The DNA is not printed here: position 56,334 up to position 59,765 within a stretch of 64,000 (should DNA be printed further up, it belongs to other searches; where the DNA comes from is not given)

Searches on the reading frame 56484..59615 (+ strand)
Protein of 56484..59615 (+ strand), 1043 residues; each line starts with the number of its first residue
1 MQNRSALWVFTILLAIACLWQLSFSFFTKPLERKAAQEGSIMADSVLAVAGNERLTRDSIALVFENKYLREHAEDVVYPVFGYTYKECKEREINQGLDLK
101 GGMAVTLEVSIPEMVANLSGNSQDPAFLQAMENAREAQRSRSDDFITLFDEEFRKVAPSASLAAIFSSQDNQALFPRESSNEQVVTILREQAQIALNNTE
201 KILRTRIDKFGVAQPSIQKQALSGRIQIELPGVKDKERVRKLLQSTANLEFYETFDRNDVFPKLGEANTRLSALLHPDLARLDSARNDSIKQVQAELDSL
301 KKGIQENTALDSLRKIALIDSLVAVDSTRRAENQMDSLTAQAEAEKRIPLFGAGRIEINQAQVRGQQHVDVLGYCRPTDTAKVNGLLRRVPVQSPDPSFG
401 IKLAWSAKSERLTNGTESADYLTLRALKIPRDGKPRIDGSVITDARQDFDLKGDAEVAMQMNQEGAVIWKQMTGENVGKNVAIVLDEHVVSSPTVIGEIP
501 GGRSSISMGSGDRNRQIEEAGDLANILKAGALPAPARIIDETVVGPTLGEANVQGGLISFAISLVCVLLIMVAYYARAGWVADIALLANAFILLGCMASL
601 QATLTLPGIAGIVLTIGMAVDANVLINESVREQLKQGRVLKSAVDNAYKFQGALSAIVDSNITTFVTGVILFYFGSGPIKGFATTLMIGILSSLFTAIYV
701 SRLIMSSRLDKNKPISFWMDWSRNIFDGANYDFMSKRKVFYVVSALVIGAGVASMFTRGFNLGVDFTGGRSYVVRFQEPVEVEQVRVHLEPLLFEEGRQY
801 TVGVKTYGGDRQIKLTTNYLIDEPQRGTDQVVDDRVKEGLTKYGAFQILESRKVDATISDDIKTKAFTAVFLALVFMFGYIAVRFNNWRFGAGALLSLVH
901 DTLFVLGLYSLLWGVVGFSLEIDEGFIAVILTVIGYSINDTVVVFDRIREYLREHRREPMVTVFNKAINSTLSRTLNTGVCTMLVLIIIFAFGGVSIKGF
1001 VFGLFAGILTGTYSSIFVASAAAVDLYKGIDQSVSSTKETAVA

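Call 16: search_protein_families(library=pfam, proteins=[window:56484-59615:+], max_evalue=0.001)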
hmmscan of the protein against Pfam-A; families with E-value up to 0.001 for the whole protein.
window:56484-59615:+ (1043 aa): 4 families
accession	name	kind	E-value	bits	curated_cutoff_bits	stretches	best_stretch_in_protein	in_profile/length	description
PF02355.23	SecD_SecF_C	-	6.9e-73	244.5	20.5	2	841-1027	7-187/189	Protein export membrane protein SecD/SecF, C-terminal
PF22599.2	SecDF_P1_head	-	1.1e-22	80.5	27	1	434-534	18-114/114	SecDF, P1 head subdomain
PF21760.3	SecD_1st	-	3.6e-18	65.2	27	1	197-253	2-57/60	Protein translocase subunit SecDF, P1 domain, N-terminal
PF07549.19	Sec_GG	-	2.9e-15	55.6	20.3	1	754-780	2-28/28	SecD/SecF GG Motif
